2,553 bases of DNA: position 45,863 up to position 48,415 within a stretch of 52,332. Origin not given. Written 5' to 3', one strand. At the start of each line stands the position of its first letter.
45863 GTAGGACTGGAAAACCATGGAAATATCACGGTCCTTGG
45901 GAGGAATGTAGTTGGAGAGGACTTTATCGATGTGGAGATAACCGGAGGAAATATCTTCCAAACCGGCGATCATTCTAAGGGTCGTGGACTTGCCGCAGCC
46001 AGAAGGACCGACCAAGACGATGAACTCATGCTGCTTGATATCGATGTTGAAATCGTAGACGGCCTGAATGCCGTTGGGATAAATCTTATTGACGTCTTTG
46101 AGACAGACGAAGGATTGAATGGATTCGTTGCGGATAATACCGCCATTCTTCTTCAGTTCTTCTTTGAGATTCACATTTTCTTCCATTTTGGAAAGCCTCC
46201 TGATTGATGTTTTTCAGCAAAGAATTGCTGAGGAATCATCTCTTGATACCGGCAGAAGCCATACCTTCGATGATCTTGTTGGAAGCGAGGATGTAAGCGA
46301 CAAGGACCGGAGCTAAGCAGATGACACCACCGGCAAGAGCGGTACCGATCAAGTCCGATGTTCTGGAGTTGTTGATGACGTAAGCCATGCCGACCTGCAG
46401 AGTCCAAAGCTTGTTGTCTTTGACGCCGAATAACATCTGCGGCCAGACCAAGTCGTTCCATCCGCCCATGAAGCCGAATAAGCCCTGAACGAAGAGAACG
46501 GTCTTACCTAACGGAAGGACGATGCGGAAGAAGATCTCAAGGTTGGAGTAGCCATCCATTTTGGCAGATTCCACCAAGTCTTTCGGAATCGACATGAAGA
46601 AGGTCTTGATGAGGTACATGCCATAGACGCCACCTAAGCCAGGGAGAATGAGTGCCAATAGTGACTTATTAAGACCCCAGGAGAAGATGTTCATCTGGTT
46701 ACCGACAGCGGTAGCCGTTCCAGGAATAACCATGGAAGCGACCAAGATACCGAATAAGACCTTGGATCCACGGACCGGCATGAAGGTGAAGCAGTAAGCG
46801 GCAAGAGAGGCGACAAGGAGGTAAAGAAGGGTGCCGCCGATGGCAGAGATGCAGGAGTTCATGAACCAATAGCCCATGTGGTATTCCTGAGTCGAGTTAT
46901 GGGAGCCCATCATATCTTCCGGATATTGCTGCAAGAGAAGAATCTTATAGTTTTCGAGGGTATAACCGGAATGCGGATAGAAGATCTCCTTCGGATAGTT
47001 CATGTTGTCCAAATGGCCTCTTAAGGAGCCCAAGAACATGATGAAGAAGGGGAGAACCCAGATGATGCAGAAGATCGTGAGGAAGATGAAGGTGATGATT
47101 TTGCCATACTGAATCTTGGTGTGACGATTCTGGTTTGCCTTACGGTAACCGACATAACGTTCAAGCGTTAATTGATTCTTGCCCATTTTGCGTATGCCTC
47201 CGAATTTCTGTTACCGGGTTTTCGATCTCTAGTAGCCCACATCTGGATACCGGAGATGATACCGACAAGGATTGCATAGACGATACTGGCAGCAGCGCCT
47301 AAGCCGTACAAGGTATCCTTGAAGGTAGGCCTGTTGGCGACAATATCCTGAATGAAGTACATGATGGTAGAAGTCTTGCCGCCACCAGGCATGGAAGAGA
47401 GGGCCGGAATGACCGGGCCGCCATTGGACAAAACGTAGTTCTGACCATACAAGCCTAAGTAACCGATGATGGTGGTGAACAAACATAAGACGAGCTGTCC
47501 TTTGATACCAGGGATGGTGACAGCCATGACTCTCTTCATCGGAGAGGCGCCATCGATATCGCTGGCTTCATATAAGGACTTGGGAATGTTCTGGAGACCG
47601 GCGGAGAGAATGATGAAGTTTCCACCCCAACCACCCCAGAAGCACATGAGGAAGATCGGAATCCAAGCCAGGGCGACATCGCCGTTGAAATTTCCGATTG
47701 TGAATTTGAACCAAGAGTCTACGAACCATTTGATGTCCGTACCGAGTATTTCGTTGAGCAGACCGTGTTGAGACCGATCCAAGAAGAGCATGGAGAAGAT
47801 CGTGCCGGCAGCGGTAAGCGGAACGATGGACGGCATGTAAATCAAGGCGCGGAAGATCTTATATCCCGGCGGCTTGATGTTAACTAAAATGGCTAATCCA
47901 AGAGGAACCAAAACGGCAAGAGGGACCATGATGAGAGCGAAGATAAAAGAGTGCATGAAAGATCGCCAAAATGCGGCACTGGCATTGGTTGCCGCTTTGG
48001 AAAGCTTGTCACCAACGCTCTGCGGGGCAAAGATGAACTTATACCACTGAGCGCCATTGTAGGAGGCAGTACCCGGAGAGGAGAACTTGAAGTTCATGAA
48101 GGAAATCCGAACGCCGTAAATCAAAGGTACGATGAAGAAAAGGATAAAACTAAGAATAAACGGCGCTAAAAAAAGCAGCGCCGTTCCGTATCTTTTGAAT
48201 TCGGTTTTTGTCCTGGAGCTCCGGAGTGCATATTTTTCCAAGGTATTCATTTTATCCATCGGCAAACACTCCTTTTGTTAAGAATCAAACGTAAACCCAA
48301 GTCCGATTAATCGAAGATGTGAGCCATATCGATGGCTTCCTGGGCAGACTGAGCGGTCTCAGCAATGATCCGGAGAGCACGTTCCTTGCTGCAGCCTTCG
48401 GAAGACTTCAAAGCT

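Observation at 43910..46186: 758-aa MalK/MsmX paralog: the two insertion points are shared with the 573-aa paralog but carry unrelated, much longer K/E-rich inserts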

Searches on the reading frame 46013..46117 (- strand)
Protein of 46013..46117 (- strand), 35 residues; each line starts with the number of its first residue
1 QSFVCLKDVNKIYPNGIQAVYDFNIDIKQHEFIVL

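Call 26: find_related_loci(query=A3, collection=genome_contigs, flank=8000)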
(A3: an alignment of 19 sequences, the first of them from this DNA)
Query A3 (35 aa) in genome_contigs; peptide patterns used: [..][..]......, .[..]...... (x = any residue, [..] = any of these).
599 stretches matched a pattern (row limit reached: there are more); 528 encode a relative of the query (tblastn E <= 1e-3); the best 80 are kept; 80 distinct loci.
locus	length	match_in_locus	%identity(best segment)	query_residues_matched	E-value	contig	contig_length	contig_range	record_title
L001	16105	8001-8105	91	1-35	8e-19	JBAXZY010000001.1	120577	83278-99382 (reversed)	MAG: Bacilli bacterium isolate SO_2016_CLC_T1_55 scaffold00018_PH3_Jul14_2016, whole genome shotgun sequence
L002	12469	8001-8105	83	1-35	4e-17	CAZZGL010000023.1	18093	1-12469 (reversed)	MAG TPA_asm: uncultured Staphylococcaceae bacterium isolate SRP225648_co1_104 genome assembly, contig: NODE_7579_length_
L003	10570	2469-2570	88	2-35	1e-16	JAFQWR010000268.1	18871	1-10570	MAG: Clostridia bacterium isolate RGIG2219 Goat_Colon.Co__c2935031, whole genome shotgun sequence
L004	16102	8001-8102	85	2-35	1e-16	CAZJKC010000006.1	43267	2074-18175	MAG TPA_asm: uncultured Staphylococcaceae bacterium isolate SRP225648_co1_349 genome assembly, contig: NODE_1584_length_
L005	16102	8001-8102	85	2-35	1e-16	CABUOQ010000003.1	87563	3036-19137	MAG TPA_asm: uncultured Firmicutes bacterium isolate MGYG-HGUT-04199 genome assembly, contig: GUT_GENOME259479_3, whole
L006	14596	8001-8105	77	1-35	7e-16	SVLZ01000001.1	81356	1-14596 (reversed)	MAG: Oscillospiraceae bacterium isolate SIG500 NODE_7360_length_81356_cov_2.874983, whole genome shotgun sequence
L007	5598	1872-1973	76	2-35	2e-15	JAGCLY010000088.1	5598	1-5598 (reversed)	MAG: Clostridia bacterium isolate RGIG9912 Yak_Rectum-5__c998166, whole genome shotgun sequence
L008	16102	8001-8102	76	2-35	4e-15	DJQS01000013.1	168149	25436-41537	MAG TPA_asm: Bacillales bacterium UBA6380 UBA6380_contig_415, whole genome shotgun sequence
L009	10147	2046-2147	82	2-35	3e-15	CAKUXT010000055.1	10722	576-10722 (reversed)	MAG: uncultured Bacilli bacterium isolate REFINED_METABAT215_TOP10_CONTIGS_1500_ASSEMBLY_K77_MERGED__Hadza_MoBio_hadza-I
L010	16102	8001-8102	76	2-35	5e-15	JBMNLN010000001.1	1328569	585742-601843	MAG: Bacilli bacterium isolate SBF912LR0HQ0038 contig_47007, whole genome shotgun sequence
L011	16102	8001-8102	76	2-35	7e-15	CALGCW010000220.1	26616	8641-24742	MAG TPA_asm: uncultured Clostridia bacterium isolate SRR6425794_bin.80_CONCOCT_v1.1_MAG genome assembly, contig: ERZ1767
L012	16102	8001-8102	76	2-35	7e-15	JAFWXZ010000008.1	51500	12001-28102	MAG: Clostridia bacterium isolate RGIG6173 Sheep_Rectum-1__c165509, whole genome shotgun sequence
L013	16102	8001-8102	76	2-35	6e-15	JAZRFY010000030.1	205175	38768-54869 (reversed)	MAG: Eubacteriales bacterium isolate T1900045494_YK20190188.MAGScoT_cleanbin_000013 SGB_7405_k141_1562638, whole genome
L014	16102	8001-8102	76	2-35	1e-14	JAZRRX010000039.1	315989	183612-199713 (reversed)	MAG: Eubacteriales bacterium isolate T1900045350_YK20190040.MAGScoT_cleanbin_000007 SGB_6746_k141_584897, whole genome s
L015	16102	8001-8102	76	2-35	2e-14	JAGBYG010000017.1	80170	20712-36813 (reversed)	MAG: Clostridia bacterium isolate RGIG9556 Yak_Colon-3__c62471, whole genome shotgun sequence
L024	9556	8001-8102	71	2-35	2e-13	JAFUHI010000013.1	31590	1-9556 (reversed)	MAG: Bacilli bacterium isolate RGIG4495 Roe_deer_Omasum.Co__c719490, whole genome shotgun sequence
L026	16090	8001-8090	73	6-35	4e-13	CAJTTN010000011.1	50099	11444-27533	MAG TPA_asm: uncultured Anaeroplasmataceae bacterium isolate MGBC107741 genome assembly, contig: MGBC107741.11, whole ge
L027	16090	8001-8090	77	6-35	6e-13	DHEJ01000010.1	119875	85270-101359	MAG TPA_asm: Acholeplasmataceae bacterium UBA4853 UBA4853_contig_1191, whole genome shotgun sequence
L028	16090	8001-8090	73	6-35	7e-13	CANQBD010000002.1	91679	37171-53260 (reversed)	MAG: uncultured Anaeroplasmataceae bacterium isolate Lapin-005__bin41 genome assembly, contig: Lapin-005__NODE_248_lengt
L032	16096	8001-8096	75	4-35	1e-12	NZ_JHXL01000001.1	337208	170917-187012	Acholeplasma equifetale ATCC 29724 T434DRAFT_scaffold00001.1_C, whole genome shotgun sequence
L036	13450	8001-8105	60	1-35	9e-13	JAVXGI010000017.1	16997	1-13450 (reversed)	MAG: Bacilli bacterium isolate CGS5Y3-bin88 NODE_3081_length_16997_cov_16.065282, whole genome shotgun sequence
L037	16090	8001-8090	73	6-35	1e-12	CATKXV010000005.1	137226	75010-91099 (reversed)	MAG TPA_asm: uncultured Anaeroplasmataceae bacterium isolate MGG03682_1680015466 genome assembly, contig: ERR2844016_262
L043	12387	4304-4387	75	6-33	2e-12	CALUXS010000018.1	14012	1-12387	MAG: uncultured Acholeplasmatales bacterium isolate BRZ_QS__bin112 genome assembly, contig: BRZ_QS__NODE_6094_length_140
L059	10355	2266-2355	70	6-35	4e-12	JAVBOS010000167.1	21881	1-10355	MAG: Anaeroplasmataceae bacterium isolate EPI_MAG_00115 c_000000496551, whole genome shotgun sequence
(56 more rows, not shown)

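Call 65: search_protein_families(library=pfam, proteins=[L026:6651-7289:+, L027:7367-7840:-, L032:7361-7831:-, L036:9445-10440:+, L043:3066-3665:+, L059:947-1498:+, L037:6713-7354:+, L028:6877-7347:+], max_evalue=0.01)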
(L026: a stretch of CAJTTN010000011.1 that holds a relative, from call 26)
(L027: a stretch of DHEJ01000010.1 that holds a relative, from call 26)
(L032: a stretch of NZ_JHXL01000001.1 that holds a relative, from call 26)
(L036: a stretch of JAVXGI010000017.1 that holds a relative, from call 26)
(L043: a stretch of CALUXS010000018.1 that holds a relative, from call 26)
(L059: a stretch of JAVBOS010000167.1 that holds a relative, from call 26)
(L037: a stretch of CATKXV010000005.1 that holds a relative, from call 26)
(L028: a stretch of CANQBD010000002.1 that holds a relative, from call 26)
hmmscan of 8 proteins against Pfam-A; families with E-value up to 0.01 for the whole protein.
L026:6651-7289:+ (212 aa): 1 family
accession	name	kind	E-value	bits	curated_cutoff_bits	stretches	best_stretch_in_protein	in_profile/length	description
PF06271.18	RDD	-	7e-13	49.5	24.1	1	9-163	5-136/137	RDD family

L027:7367-7840:- (157 aa): 1 family
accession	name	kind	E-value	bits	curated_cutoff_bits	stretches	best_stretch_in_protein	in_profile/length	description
PF06271.18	RDD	-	4.5e-14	53.4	24.1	1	3-125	2-135/137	RDD family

L032:7361-7831:- (156 aa): 1 family
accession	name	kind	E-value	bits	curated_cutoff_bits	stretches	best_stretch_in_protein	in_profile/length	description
PF06271.18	RDD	-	4.7e-11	43.6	24.1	1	3-125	2-135/137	RDD family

L036:9445-10440:+ (331 aa): 1 family
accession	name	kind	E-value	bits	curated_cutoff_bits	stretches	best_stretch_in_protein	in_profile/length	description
PF06271.18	RDD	-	4e-06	27.6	24.1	1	210-304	47-137/137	RDD family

L043:3066-3665:+ (199 aa): 2 families
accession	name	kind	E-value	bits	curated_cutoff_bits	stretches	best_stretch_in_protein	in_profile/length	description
PF06271.18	RDD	-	1e-15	58.7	24.1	1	5-171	2-137/137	RDD family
PF09973.14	DUF2208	-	0.0067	16.5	24.3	0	58-103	68-113/231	Predicted membrane protein (DUF2208)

L059:947-1498:+ (183 aa): 1 family
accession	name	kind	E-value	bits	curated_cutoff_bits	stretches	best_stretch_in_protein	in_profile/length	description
PF06271.18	RDD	-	1.3e-12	48.6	24.1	1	11-162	2-137/137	RDD family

L037:6713-7354:+ (213 aa): 1 family
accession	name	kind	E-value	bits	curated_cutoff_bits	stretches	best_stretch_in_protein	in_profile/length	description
PF06271.18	RDD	-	5.9e-11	43.2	24.1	1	6-164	2-137/137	RDD family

L028:6877-7347:+ (156 aa): 1 family
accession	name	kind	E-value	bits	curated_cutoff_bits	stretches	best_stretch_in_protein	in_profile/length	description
PF06271.18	RDD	-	8.5e-09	36.3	24.1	1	7-100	44-136/137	RDD family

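Call 90: search_protein_families(library=pfam, proteins=[L024:158-2881:+, L024:2895-4499:+, L024:4504-5973:+, L024:6069-7760:+, L024:7866-9371:+, L001:6121-7884:+], max_evalue=0.001)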
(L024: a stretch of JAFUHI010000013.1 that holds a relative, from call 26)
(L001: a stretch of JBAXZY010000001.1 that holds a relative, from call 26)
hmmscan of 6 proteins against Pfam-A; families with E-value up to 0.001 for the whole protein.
L024:158-2881:+ (907 aa): 0 families

L024:2895-4499:+ (534 aa): 5 families
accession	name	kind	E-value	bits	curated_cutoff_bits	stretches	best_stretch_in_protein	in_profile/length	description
PF00005.33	ABC_tran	-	1.4e-29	103.9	25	2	22-138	3-102/137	ABC transporter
PF17912.7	OB_MalK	-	3.1e-10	41.2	27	1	405-456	1-52/53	MalK OB fold domain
PF03215.21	Rad17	-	3.7e-05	24.2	23.8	1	24-97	39-112/186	Rad17 P-loop domain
PF08402.16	TOBE_2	-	7.8e-05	23.1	21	1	450-525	1-76/76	TOBE domain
PF13401.12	AAA_22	-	0.00032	21.5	27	1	29-131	4-75/130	AAA domain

L024:4504-5973:+ (489 aa): 1 family
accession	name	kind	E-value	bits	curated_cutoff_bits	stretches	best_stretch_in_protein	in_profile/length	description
PF07944.18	Beta-AFase-like_GH127_cat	-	0.00012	21.6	24.9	0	205-317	215-334/376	Beta-L-arabinofuranosidase, GH127 catalytic domain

L024:6069-7760:+ (563 aa): 4 families
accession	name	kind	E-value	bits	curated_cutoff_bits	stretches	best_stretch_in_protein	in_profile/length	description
PF22422.2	MGH1-like_GH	-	5.2e-44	151.7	27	1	216-520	3-345/356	Mannosylglycerate hydrolase MGH1-like glycoside hydrolase domain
PF03200.22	Glyco_hydro_63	-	1.1e-23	84.3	22.4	2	417-518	350-469/492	Glycosyl hydrolase family 63 C-terminal domain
PF01204.24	Trehalase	-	1.2e-20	74.3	21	1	347-518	306-479/512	Trehalase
PF17389.8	Bac_rhamnosid6H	-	2.3e-09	37.5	24.5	1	213-438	39-250/339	Bacterial alpha-L-rhamnosidase 6 hairpin glycosidase domain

L024:7866-9371:+ (501 aa): 6 families
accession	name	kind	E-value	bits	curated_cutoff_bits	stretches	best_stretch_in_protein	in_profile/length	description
PF00005.33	ABC_tran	-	2.4e-33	116.1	25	1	66-206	3-136/137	ABC transporter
PF17912.7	OB_MalK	-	2.1e-10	41.8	27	1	280-310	1-32/53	MalK OB fold domain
PF08402.16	TOBE_2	-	0.0001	22.7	21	1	417-492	2-76/76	TOBE domain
PF13304.12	AAA_21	-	0.00015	22.4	27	0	76-108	1-36/304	AAA domain, putative AbiEii toxin, Type IV TA system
PF02463.25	SMC_N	-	0.00023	21.1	40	0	155-249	113-208/220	RecF/RecN/SMC N terminal domain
PF03215.21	Rad17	-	0.0008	19.8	23.8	0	70-100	41-71/186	Rad17 P-loop domain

L001:6121-7884:+ (587 aa): 4 families
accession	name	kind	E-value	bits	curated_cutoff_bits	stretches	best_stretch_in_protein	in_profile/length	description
PF02837.24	Glyco_hydro_2_N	-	1.9e-18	67.4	28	1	17-173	2-165/169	Glycosyl hydrolases family 2, sugar binding domain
PF02836.23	Glyco_hydro_2_C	-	1.8e-12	47.5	21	1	281-506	2-215/302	Glycosyl hydrolases family 2, TIM barrel domain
PF22666.2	Glyco_hydro_2_N2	-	1.6e-10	41.7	27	1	48-144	30-125/167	Glycosyl hydrolase 2 galactose-binding domain-like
PF00703.27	Glyco_hydro_2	-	3e-09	38.1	23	1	180-278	2-109/109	Glycosyl hydrolases family 2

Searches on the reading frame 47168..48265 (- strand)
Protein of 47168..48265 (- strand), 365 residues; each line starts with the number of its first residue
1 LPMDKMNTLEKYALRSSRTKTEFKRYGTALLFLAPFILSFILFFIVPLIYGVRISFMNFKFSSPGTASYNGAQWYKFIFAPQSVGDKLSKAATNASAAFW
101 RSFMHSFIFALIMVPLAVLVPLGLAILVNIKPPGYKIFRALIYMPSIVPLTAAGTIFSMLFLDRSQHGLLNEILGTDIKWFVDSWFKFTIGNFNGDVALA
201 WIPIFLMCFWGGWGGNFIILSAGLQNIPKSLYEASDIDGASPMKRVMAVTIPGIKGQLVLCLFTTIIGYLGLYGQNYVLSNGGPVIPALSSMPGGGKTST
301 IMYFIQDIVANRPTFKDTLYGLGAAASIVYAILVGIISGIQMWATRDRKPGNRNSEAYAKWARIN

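Call 15: search_protein_families(library=pfam, proteins=[window:47168-48265:-], max_evalue=0.001)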
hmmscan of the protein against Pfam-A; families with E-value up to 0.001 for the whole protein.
window:47168-48265:- (365 aa): 1 family
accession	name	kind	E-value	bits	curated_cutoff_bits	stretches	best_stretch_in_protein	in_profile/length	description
PF00528.27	BPD_transp_1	-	1.7e-10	41.3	26.4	1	121-341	3-175/184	Binding-protein-dependent transport system inner membrane component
